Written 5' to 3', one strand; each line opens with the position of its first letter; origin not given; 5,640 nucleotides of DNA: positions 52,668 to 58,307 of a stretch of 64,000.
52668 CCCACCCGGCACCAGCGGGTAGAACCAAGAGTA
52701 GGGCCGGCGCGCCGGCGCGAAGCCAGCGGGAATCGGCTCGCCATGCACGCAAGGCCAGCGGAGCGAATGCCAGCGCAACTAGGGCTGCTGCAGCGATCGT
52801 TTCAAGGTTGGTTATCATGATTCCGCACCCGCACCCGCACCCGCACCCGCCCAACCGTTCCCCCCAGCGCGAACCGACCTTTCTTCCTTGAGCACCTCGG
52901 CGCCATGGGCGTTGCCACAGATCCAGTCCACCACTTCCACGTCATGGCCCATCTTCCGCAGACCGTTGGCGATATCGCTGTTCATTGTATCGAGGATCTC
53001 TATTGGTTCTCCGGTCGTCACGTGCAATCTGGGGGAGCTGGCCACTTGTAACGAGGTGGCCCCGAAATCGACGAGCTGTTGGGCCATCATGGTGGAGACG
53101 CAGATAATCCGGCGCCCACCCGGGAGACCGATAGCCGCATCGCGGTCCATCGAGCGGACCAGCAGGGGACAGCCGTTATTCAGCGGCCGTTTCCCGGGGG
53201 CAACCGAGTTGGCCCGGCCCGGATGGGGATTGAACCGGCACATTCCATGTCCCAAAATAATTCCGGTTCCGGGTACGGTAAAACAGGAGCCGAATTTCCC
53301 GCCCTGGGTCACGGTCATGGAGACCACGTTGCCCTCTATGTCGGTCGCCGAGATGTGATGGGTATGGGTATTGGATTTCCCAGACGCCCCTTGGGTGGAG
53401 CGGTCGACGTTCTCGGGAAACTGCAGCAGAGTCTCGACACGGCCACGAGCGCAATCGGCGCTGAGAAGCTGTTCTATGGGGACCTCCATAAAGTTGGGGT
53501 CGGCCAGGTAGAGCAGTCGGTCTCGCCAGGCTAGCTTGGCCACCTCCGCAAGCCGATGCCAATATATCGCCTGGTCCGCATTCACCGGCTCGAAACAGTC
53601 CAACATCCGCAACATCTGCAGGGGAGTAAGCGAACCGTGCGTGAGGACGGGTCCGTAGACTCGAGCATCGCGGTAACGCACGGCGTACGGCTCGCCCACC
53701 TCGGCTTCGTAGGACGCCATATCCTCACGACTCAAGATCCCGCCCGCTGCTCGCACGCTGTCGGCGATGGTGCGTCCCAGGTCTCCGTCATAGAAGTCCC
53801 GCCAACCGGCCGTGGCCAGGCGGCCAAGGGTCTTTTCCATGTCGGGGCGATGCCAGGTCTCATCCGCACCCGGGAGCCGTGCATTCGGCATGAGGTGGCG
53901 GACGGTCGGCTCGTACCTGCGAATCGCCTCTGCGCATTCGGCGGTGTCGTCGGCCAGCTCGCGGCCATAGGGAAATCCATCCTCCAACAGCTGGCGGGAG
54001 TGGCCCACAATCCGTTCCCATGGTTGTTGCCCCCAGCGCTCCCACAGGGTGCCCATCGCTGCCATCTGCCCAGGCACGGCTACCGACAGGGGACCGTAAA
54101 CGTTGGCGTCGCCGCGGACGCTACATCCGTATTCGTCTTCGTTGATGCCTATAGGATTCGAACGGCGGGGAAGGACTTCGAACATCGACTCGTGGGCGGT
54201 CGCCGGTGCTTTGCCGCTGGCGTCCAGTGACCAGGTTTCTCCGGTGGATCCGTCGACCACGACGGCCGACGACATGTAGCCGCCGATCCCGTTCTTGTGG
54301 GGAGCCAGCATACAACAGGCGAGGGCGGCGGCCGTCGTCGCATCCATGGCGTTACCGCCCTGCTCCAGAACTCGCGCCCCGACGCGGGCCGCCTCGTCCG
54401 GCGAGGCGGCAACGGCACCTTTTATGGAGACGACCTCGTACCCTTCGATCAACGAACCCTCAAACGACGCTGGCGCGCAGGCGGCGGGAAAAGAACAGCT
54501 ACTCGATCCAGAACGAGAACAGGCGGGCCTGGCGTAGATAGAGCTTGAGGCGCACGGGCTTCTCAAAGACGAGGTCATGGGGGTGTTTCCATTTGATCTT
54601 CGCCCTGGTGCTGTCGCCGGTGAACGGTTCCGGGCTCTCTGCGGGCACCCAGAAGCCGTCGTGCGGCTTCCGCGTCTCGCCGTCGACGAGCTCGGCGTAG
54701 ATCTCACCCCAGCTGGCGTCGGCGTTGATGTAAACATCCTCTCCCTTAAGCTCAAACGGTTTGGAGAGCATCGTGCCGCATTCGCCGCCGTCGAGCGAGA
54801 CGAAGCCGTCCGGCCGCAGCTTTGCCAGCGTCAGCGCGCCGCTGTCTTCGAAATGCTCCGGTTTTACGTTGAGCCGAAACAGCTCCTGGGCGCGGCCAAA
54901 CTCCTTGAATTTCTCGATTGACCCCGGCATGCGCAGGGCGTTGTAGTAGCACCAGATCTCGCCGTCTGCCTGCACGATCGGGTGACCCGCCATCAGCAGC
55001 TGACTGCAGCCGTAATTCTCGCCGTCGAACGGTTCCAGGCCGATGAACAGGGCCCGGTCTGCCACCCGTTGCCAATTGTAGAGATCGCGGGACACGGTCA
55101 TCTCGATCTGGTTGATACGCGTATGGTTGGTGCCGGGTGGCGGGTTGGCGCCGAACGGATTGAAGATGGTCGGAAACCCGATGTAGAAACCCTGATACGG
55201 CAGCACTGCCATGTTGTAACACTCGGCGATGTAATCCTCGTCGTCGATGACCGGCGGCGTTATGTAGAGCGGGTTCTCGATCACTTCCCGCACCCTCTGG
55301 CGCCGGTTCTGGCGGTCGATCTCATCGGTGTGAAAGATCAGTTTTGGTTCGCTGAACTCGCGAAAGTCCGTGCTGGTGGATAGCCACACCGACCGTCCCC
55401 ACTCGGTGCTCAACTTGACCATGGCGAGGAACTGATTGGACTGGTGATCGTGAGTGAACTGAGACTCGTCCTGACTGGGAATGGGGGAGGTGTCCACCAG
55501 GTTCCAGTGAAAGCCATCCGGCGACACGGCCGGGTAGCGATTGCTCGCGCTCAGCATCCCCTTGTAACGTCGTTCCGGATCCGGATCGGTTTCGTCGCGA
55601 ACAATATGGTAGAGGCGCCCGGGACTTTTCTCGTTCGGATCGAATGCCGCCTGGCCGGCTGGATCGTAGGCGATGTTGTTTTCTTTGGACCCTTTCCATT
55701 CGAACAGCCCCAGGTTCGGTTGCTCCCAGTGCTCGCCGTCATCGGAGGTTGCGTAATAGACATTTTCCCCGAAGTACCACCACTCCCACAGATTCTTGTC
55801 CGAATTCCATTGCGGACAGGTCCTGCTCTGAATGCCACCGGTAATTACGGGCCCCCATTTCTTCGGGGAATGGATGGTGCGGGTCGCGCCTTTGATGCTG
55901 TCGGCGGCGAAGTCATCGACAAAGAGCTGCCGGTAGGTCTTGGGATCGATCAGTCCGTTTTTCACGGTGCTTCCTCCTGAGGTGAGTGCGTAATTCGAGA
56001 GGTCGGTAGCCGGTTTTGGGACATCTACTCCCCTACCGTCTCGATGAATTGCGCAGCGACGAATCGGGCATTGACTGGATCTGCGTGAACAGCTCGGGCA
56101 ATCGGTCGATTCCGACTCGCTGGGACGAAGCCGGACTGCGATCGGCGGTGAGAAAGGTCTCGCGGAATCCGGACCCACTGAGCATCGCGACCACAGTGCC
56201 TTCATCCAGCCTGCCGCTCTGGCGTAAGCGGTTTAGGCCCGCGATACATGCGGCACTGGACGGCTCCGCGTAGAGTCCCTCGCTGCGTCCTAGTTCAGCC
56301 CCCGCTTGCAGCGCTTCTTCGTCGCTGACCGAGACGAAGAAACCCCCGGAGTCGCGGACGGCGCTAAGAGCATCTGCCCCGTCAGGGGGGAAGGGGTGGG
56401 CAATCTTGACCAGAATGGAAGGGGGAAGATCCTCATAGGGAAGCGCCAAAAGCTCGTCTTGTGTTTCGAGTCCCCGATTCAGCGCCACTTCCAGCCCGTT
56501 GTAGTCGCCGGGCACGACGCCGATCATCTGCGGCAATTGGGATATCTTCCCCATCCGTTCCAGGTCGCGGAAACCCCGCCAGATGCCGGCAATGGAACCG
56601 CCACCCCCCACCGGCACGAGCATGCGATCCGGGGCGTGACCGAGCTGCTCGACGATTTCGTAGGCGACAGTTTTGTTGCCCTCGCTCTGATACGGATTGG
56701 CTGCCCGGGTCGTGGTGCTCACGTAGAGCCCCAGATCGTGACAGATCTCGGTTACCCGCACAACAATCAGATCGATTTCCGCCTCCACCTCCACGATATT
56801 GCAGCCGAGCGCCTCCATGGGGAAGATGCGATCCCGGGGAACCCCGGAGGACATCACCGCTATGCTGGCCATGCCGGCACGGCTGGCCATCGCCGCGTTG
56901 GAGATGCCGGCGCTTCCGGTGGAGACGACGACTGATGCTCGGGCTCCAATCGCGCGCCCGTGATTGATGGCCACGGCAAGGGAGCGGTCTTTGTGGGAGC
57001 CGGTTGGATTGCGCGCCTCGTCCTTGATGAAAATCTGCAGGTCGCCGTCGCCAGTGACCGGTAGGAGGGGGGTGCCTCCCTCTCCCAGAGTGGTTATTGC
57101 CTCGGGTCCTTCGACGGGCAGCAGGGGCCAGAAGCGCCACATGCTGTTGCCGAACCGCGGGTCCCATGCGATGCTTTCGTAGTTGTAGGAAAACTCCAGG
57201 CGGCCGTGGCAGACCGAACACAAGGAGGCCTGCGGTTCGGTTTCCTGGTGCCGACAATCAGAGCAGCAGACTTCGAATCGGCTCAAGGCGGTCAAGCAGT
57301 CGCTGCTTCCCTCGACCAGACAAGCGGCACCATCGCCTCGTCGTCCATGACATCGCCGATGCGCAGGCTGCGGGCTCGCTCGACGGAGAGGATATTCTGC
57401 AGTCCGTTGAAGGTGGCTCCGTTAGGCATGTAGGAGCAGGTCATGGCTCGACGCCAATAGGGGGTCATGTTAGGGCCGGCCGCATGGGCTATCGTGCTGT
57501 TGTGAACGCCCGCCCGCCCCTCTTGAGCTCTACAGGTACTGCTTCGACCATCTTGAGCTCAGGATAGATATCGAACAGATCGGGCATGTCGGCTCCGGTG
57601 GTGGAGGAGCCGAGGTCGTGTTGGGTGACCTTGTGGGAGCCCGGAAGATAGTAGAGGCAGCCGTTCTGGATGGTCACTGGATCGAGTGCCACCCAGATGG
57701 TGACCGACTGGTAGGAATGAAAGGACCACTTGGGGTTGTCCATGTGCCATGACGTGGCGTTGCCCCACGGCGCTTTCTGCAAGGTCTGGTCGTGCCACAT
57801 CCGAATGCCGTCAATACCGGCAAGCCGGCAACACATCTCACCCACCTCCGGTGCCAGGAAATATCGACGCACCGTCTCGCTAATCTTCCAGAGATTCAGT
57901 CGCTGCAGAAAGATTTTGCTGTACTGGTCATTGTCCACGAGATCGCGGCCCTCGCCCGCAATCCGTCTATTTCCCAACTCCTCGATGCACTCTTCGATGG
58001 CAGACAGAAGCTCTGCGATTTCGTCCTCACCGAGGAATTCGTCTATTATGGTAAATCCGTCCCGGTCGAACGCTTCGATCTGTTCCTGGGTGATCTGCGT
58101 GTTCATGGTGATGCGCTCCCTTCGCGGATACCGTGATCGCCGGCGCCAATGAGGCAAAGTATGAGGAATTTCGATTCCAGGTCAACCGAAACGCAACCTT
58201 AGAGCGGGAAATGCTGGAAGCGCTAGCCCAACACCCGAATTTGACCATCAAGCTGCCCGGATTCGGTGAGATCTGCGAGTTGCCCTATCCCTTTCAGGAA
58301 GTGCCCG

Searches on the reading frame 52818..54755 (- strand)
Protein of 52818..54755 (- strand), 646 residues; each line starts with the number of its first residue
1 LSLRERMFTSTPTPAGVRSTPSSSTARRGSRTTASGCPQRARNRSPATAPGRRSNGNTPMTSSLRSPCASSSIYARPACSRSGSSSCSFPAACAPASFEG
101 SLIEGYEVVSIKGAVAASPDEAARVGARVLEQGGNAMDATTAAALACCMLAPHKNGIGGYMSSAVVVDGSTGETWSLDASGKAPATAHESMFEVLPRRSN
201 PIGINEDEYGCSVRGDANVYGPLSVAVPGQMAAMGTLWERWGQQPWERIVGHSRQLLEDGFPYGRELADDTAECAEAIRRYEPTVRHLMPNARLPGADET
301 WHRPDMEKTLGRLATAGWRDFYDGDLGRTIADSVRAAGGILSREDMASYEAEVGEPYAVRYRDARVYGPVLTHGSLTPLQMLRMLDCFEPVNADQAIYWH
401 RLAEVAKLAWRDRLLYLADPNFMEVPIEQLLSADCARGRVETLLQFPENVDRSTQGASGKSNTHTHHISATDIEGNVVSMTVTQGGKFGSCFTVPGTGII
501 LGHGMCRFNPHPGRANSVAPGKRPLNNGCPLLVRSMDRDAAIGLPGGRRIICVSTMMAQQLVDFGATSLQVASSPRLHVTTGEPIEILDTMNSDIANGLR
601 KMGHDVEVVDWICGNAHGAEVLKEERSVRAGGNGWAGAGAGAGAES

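Call 91: search_protein_families(library=pfam, proteins=[window:52818-54755:-], max_evalue=0.00001)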
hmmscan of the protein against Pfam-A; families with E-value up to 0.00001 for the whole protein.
window:52818-54755:- (646 aa): 1 family
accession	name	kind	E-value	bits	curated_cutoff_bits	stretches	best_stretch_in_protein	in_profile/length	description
PF01019.26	G_glu_transpept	-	1.8e-104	350.8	27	1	128-631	2-505/512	Gamma-glutamyltranspeptidase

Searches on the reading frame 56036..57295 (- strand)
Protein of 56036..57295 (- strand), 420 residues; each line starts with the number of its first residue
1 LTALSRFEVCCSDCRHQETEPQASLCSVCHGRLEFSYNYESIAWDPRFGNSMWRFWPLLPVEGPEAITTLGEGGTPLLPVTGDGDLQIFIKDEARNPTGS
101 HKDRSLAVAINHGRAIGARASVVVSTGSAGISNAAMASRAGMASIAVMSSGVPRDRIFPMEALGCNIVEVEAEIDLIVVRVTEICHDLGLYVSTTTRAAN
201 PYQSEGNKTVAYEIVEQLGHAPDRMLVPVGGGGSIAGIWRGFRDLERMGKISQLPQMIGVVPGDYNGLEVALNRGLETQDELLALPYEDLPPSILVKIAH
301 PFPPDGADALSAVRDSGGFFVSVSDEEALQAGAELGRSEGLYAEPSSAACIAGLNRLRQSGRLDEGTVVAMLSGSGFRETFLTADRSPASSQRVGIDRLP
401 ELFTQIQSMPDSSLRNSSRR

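Call 91: search_protein_families(library=pfam, proteins=[window:56036-57295:-], max_evalue=0.00001)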
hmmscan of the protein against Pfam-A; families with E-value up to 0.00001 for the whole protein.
window:56036-57295:- (420 aa): 1 family
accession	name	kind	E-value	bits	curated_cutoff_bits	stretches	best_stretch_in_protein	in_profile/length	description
PF00291.31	PALP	-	7.3e-65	219.6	35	1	69-374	2-295/295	Pyridoxal-phosphate dependent enzyme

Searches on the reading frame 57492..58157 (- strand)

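Call 91: search_protein_families(library=pfam, proteins=[window:57492-58157:-], max_evalue=0.00001)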
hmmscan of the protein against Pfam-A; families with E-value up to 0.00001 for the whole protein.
window:57492-58157:- (222 aa): 1 family
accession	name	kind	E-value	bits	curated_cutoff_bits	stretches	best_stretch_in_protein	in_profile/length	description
PF05721.19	PhyH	-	4e-23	83.2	22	1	30-214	1-189/213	Phytanoyl-CoA dioxygenase (PhyH)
